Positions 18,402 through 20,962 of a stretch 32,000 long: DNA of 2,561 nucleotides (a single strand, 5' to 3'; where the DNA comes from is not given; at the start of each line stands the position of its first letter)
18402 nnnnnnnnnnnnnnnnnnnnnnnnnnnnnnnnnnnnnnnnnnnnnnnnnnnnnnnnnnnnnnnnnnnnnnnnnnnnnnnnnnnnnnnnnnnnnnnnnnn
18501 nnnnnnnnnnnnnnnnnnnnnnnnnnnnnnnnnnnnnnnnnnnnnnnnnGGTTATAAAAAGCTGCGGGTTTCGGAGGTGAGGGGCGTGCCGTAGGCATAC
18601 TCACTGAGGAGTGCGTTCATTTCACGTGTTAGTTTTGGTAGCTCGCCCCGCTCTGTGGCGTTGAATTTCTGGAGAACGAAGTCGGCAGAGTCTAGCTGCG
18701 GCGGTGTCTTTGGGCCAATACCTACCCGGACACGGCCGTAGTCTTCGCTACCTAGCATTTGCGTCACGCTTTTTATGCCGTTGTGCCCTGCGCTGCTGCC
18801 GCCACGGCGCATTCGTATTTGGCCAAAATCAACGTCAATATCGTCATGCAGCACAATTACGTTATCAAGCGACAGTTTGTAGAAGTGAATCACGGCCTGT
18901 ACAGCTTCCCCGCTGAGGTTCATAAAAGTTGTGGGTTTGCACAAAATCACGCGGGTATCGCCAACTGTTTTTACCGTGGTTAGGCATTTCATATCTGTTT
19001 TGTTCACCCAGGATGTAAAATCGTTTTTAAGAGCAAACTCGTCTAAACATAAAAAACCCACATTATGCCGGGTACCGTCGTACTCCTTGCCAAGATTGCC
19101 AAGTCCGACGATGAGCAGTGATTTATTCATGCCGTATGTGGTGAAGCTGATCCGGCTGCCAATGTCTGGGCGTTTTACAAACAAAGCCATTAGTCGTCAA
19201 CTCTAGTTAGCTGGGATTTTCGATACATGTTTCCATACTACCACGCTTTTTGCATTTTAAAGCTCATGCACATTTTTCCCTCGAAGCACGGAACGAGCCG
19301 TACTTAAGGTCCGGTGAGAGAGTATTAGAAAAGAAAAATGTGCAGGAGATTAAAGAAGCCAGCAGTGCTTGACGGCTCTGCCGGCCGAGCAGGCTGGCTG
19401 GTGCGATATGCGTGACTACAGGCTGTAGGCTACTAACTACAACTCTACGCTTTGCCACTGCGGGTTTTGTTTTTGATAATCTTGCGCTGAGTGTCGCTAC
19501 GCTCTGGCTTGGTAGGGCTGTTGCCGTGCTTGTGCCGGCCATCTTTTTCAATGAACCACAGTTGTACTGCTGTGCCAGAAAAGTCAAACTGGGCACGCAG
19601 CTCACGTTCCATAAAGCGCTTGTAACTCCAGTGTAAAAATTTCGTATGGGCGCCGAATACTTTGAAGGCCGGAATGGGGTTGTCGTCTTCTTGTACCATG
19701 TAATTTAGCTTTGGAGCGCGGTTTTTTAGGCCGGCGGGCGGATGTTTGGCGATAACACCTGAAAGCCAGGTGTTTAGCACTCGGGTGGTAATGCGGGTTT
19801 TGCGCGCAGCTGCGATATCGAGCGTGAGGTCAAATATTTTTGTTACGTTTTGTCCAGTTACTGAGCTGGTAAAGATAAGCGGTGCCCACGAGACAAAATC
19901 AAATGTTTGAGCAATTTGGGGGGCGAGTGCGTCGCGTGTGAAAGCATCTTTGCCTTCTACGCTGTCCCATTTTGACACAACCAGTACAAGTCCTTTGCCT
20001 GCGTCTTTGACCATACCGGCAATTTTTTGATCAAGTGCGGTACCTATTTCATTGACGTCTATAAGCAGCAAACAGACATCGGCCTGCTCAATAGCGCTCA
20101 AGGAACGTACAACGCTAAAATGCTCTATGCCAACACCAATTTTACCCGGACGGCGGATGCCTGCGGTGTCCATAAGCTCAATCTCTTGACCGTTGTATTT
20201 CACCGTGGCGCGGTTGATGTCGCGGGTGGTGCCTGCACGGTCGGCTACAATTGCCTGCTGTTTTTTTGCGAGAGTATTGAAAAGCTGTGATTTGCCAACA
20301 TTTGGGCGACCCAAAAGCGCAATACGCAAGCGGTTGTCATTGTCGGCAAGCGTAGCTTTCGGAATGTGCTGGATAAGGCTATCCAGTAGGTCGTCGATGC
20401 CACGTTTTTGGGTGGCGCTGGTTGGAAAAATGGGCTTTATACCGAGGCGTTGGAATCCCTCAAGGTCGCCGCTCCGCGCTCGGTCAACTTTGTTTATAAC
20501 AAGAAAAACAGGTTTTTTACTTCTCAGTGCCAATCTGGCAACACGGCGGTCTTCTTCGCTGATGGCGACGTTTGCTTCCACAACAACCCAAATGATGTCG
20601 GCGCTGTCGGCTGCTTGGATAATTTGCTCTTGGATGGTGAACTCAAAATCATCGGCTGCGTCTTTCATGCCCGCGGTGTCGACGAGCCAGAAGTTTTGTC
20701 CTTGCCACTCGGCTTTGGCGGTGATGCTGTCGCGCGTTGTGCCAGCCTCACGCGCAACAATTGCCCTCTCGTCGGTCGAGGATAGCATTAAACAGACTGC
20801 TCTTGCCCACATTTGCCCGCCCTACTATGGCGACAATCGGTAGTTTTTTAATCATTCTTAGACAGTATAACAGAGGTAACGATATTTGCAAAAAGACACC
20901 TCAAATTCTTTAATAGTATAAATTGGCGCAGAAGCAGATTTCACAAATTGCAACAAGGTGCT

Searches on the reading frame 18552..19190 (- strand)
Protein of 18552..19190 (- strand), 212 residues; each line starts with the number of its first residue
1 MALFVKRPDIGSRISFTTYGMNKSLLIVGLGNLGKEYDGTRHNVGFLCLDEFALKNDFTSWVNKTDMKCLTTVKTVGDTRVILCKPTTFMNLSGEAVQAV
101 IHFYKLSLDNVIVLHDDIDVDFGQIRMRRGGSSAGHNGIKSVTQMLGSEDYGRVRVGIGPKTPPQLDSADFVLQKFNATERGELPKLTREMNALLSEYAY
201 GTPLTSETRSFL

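Call 11: search_protein_families(library=pfam, proteins=[window:18552-19190:-])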
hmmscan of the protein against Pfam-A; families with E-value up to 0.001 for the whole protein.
window:18552-19190:- (212 aa): 1 family
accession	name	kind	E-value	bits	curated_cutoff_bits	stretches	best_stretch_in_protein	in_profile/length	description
PF01195.25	Pept_tRNA_hydro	-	3.2e-59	200.3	27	1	26-198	1-170/183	Peptidyl-tRNA hydrolase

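Call 12: search_protein_families(library=padloc, proteins=[window:18552-19190:-])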
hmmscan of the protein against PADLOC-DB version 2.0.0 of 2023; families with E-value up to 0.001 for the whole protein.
window:18552-19190:- (212 aa): 0 families

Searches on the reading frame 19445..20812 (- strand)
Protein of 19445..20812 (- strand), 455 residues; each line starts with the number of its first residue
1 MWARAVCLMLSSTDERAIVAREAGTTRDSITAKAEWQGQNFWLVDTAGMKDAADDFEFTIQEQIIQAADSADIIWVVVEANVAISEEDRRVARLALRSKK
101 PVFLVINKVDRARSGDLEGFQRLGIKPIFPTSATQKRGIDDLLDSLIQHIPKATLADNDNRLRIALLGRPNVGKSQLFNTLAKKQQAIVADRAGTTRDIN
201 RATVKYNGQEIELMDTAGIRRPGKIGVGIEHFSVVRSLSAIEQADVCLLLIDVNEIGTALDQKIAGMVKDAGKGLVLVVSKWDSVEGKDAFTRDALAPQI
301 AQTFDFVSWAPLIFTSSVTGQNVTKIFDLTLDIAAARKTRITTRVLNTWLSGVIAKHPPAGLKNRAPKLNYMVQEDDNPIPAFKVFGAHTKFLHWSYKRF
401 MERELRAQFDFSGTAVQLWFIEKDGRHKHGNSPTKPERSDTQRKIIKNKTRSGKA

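Call 11: search_protein_families(library=pfam, proteins=[window:19445-20812:-])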
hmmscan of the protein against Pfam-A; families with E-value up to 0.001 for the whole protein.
window:19445-20812:- (455 aa): 9 families
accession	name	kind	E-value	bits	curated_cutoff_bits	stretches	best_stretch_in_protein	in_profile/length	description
PF01926.29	MMR_HSR1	-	1.5e-43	147.9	21.9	2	163-281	1-113/113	50S ribosome-binding GTPase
PF00009.33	GTP_EFTU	-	3.9e-20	72.7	26.5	2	20-152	50-188/188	Elongation factor Tu GTP binding domain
PF14714.11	KH_dom-like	-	1.7e-19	70.3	27.3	1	340-420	1-80/81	KH-domain-like of EngA bacterial GTPase enzymes, C-terminal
PF02421.24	FeoB_N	-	4.3e-18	65.8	27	1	163-289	2-122/156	Ferrous iron transport protein B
PF04548.22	AIG1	-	7.9e-10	38.9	27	1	162-270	1-109/212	AIG1 family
PF00350.29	Dynamin_N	-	1.8e-09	38.3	27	1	33-108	95-167/168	Dynamin family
PF10662.15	PduV-EutP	-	1.1e-07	32.2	21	0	62-146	55-141/143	Ethanolamine utilisation - propanediol utilisation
PF00071.28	Ras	-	1.1e-05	25.5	21.6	0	164-329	2-155/162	Ras family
PF03193.22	RsgA_GTPase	-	4.4e-05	23.8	30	1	63-221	18-170/174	RsgA GTPase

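Call 12: search_protein_families(library=padloc, proteins=[window:19445-20812:-])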
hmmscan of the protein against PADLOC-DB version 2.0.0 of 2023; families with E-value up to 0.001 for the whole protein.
window:19445-20812:- (455 aa): 2 families
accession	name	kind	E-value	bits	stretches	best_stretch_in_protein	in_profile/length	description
PDLC03839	LeoA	-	2.8e-11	41.2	1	145-287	40-178/559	-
PDLC03841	LeoBC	-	1.4e-08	32.3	1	137-278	54-185/601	-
